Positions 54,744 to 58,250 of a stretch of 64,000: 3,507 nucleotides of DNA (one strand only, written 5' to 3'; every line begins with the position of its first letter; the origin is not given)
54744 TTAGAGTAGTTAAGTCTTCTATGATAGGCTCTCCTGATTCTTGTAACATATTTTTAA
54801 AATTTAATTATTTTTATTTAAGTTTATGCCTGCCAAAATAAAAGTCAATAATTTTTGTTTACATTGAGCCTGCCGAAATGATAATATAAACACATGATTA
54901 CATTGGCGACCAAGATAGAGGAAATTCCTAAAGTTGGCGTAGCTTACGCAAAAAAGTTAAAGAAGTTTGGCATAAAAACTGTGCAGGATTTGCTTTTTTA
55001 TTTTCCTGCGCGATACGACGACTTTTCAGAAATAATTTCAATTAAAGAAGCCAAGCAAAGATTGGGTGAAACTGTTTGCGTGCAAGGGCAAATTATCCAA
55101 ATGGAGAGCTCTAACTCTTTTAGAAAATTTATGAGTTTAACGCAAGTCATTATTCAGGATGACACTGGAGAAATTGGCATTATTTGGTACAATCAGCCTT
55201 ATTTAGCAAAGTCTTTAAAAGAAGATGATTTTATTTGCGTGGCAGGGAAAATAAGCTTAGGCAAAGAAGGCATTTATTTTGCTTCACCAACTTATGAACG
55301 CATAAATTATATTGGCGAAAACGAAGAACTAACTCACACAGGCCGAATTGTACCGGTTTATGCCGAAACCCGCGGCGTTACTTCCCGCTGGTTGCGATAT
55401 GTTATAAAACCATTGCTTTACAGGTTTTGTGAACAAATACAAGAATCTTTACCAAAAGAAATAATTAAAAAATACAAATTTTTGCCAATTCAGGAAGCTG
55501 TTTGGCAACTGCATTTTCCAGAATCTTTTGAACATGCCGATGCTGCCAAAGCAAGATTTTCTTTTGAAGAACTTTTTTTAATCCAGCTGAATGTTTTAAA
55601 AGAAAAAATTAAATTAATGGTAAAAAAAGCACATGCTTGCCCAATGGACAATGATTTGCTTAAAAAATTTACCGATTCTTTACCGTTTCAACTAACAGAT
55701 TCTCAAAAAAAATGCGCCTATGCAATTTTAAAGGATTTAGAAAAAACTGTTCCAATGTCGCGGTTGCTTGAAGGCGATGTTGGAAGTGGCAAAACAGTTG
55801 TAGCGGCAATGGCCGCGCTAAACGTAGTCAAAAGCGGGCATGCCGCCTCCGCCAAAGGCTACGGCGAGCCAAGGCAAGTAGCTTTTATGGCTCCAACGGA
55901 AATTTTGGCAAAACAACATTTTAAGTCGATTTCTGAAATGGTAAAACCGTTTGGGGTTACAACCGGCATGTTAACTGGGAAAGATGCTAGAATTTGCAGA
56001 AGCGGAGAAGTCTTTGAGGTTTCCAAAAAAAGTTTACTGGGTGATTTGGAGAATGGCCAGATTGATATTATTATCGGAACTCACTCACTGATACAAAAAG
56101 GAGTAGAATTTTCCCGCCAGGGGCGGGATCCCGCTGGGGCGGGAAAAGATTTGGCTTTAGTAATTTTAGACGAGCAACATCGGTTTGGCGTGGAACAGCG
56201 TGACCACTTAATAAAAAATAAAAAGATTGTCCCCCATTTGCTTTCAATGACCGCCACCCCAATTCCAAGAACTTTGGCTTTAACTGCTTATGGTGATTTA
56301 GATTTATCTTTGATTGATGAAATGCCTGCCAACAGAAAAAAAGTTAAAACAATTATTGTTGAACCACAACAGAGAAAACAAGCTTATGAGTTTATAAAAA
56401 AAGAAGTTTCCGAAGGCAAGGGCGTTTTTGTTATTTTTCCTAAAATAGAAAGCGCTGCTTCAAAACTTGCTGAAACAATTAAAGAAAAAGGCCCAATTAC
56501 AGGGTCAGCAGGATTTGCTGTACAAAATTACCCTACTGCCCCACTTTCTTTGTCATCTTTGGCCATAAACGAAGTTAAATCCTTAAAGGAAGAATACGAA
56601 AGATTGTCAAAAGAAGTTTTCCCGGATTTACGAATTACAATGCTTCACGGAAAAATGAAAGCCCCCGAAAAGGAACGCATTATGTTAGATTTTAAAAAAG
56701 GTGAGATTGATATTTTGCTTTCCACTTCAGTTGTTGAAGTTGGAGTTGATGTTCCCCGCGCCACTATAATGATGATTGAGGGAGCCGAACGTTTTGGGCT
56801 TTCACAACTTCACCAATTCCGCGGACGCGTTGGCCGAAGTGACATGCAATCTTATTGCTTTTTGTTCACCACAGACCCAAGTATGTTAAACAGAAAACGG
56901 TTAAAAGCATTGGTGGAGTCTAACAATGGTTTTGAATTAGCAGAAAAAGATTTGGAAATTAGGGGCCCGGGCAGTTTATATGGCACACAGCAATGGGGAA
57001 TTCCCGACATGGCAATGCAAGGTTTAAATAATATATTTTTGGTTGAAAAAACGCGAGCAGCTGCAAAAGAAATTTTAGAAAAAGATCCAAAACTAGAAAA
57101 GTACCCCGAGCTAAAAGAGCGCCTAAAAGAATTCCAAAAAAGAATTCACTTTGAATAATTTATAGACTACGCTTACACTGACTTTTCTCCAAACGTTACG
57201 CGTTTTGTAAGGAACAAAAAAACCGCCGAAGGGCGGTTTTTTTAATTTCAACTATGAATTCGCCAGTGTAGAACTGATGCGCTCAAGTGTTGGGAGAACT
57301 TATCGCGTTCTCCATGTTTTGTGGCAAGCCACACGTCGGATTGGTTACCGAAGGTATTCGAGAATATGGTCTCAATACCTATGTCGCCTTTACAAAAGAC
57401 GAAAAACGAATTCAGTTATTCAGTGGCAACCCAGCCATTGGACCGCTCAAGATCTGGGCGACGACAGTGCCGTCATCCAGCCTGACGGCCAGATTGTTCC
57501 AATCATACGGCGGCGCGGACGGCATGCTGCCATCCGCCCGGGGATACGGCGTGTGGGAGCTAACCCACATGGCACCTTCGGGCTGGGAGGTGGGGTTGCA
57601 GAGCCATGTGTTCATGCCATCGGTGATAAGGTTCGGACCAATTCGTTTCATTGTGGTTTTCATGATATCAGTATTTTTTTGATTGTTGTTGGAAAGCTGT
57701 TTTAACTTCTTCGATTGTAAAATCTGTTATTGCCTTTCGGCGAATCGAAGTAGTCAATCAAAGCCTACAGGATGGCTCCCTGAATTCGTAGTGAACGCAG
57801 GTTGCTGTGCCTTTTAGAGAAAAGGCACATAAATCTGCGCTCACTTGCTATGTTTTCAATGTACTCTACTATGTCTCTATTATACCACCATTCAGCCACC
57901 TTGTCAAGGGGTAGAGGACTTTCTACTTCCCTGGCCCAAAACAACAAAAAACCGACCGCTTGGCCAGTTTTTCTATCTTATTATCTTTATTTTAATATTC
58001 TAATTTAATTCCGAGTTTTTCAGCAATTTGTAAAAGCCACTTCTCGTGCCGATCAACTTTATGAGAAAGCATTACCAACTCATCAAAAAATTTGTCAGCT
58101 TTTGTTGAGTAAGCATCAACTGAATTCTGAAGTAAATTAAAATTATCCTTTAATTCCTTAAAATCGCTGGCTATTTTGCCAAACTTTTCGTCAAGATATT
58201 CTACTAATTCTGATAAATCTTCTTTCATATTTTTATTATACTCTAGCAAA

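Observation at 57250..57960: GC-rich ~700-bp island after recG, transcribed from a perfect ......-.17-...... promoter, containing a small high-GC3 ORF and EcoRI-motif repeats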

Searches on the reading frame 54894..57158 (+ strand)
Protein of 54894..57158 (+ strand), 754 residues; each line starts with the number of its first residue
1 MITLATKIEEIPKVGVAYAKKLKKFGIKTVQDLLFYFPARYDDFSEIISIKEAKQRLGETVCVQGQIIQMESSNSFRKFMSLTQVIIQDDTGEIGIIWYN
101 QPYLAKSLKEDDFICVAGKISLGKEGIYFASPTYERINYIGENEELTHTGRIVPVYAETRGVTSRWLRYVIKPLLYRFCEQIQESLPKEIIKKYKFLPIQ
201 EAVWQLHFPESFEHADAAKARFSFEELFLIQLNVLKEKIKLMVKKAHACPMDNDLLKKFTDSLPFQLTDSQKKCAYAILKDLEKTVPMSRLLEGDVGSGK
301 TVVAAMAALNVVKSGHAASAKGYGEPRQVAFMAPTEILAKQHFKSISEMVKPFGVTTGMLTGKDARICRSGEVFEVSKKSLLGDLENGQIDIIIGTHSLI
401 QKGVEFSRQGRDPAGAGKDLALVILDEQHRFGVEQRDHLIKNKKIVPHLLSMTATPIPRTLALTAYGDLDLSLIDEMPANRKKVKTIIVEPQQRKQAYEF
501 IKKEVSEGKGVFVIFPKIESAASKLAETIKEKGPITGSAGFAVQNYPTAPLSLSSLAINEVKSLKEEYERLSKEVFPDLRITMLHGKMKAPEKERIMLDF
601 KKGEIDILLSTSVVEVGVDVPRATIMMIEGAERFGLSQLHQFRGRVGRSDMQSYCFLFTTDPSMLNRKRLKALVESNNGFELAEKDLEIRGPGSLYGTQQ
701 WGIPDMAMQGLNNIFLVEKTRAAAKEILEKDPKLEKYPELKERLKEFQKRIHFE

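Call 13: find_related_loci(query=window:54894-57158:+, collection=genome_contigs, flank=6000)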
Query window:54894-57158:+ (754 aa) in genome_contigs; peptide patterns used: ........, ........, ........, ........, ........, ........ (x = any residue, [..] = any of these).
599 stretches matched a pattern (row limit reached: there are more); 45 encode a relative of the query (tblastn E <= 1e-3); 43 distinct loci.
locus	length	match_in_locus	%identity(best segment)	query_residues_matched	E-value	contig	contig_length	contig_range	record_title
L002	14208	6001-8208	88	1-754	0e+0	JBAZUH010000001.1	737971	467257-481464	MAG: Candidatus Staskawiczbacteria bacterium isolate SO_2017_GW1_222 NODE_53_length_737971_cov_21.817232_OW334_2017, who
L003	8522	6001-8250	84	1-754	0e+0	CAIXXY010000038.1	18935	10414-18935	Candidatus Staskawiczbacteria bacterium isolate AlinenSediments_bin-5022 genome assembly, contig: bin-5022:38/66, whole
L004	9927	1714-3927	83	1-754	0e+0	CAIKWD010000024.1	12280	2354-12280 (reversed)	Candidatus Staskawiczbacteria bacterium isolate MJ-time_bin-8344 genome assembly, contig: bin-8344:24/31, whole genome s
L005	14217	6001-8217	83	2-754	0e+0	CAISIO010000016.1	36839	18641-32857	MAG: Candidatus Staskawiczbacteria bacterium isolate MJ-time_bin-6037 genome assembly, contig: bin-6037:16/45, whole gen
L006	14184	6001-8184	81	1-754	0e+0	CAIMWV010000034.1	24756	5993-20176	MAG: Candidatus Staskawiczbacteria bacterium isolate AlinenSediments_bin-0833 genome assembly, contig: bin-0833:34/35, w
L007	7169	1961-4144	84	1-754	0e+0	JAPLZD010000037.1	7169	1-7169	MAG: Candidatus Staskawiczbacteria bacterium isolate LacPavin_0920_SED5_MAG_39_11 LacPavin_0920_SED5_scaffold_290517, wh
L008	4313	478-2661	82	1-754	0e+0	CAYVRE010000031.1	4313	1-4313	MAG TPA_asm: uncultured Candidatus Saccharibacteria bacterium isolate SRP178699_co1_238 genome assembly, contig: NODE_31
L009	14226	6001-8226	81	1-754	0e+0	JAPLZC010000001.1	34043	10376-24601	MAG: Candidatus Staskawiczbacteria bacterium isolate LacPavin_0818_WC45_MAG_38_24 LacPavin_0818_WC45_scaffold_250807, wh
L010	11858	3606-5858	80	1-754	0e+0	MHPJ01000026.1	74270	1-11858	MAG: Candidatus Staskawiczbacteria bacterium RIFOXYB1_FULL_37_44 rifoxyb1_full_scaffold_968, whole genome shotgun sequen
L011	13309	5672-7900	78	1-754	0e+0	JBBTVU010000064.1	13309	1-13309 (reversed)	MAG: Patescibacteria group bacterium isolate H43-bin138_1 H43_bin138_1_000000000064, whole genome shotgun sequence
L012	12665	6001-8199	80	1-754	0e+0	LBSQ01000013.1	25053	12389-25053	MAG: Parcubacteria group bacterium GW2011_GWA2_37_10 US35_C0013, whole genome shotgun sequence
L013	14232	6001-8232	77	1-754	0e+0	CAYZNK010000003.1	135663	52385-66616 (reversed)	MAG TPA_asm: uncultured Candidatus Saccharibacteria bacterium isolate SRP192927_co10_109 genome assembly, contig: NODE_2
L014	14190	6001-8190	77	1-754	0e+0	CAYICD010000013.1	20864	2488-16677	MAG TPA_asm: uncultured Candidatus Saccharibacteria bacterium isolate ERP119705_co18_662 genome assembly, contig: NODE_3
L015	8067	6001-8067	80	1-711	0e+0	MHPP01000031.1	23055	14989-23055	MAG: Candidatus Staskawiczbacteria bacterium RIFOXYC1_FULL_38_18 rifoxyc1_full_scaffold_748, whole genome shotgun sequen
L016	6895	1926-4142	74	1-754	0e+0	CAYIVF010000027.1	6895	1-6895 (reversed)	MAG TPA_asm: uncultured Candidatus Saccharibacteria bacterium isolate ERP119705_co5_43 genome assembly, contig: NODE_147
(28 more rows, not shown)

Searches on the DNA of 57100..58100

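Call 7: search_rna_families(source=window, start=57100, end=58100, threshold=evalue, max_evalue=10, show_alignments=3)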
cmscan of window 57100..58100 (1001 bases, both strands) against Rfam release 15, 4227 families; matches with E-value up to 10: 31.
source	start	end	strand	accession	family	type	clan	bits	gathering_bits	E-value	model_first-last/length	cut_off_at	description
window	57187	57246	+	RF01859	Phe_leader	Cis-reg; leader;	-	27.5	55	0.033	1-125/125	no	Phenylalanine leader peptide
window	57191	57247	+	RF02064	STnc370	Gene; sRNA;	-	25.6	54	0.74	1-71/71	no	Enterobacterial sRNA STnc370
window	57940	58010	-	RF02064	STnc370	Gene; sRNA;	-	25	54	0.99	1-71/71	no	Enterobacterial sRNA STnc370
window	57137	57273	-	RF01770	rimP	Cis-reg; leader;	-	24.1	47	0.22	1-102/102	no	Gammaprotebacteria rimP leader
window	57216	57279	-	RF02083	OrzO-P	Gene; antitoxin;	-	24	60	0.27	1-76/76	no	OrzO-P RNA antitoxin family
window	57210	57260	-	RF02064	STnc370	Gene; sRNA;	-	23.3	54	2.2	1-71/71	no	Enterobacterial sRNA STnc370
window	57156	57245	+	RF02891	AgrB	Gene; antisense;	-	21.9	40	0.5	1-84/84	no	ArsR-gov region gene B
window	57147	57248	+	RF02084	STnc130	Gene; sRNA;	-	21.8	55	1.3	1-135/135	no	Enterobacteria sRNA STnc130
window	57173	57250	+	RF02059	STnc50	Gene; sRNA;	-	21.5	55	0.75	1-84/84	no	Salmonella enterica sRNA STnc40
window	57214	57277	-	RF02891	AgrB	Gene; antisense;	-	20.8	40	0.85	1-84/84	no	ArsR-gov region gene B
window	57213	57279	-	RF01859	Phe_leader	Cis-reg; leader;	-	20.5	55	1.2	1-125/125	no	Phenylalanine leader peptide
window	57220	57244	-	RF02084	STnc130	Gene; sRNA;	-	18.7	55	5.7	102-126/135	no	Enterobacteria sRNA STnc130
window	57187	57244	+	RF00512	Leu_leader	Cis-reg; leader;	-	18.2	50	0.62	1-148/148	no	Leucine operon leader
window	57209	57281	-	RF01772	rnk_pseudo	Cis-reg; leader;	-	17.9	55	3.2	1-108/108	no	Pseudomonas rnk leader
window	57100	57260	-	RF02842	RefA1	Gene; sRNA;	-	17.7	94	0.36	1-140/222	3'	Enterococcus sRNA A1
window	57216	57243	+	RF01766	cspA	Cis-reg; thermoregulator;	-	10.7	78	4.3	398-425/428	no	cspA thermoregulator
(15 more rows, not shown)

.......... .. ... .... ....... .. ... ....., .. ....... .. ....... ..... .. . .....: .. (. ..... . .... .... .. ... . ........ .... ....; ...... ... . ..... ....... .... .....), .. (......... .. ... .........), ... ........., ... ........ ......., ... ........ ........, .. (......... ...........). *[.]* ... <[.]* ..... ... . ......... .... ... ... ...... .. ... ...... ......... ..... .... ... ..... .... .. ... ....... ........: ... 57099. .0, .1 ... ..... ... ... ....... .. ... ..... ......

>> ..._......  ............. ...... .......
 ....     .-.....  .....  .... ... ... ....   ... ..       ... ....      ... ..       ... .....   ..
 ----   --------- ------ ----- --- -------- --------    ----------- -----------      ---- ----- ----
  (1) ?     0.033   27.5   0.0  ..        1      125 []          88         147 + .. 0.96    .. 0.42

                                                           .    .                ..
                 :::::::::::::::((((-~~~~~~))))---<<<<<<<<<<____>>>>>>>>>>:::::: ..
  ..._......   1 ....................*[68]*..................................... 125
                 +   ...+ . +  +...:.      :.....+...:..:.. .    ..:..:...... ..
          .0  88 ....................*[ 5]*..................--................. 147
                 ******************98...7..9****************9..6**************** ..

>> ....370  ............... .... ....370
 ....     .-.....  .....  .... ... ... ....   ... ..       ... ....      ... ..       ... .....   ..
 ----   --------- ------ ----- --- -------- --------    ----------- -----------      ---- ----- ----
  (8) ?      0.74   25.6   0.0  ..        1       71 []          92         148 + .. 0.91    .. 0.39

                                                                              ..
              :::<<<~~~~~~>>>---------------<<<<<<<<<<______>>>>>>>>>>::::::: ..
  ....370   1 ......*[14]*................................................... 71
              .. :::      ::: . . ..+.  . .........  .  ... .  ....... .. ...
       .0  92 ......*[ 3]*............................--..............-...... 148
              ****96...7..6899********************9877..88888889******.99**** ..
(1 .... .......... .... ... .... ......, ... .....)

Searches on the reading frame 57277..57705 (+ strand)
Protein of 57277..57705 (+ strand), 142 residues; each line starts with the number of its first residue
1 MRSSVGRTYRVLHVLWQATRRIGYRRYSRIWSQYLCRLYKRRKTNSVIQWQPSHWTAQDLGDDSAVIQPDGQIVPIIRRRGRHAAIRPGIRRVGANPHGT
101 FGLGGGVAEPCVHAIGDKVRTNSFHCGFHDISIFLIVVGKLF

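Call 10: search_protein_families(library=pfam, proteins=[window:57277-57705:+, window:57287-57682:+], max_evalue=1)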
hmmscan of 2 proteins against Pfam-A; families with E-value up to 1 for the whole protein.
window:57277-57705:+ (142 aa): 0 families

window:57287-57682:+ (131 aa): 0 families

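Call 28: find_homologous_proteins(query=window:57278-57679:+, max_evalue=0.01)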
Query window:57278-57679:+: 4 candidates shared short words with the query, none scored E <= 0.01.
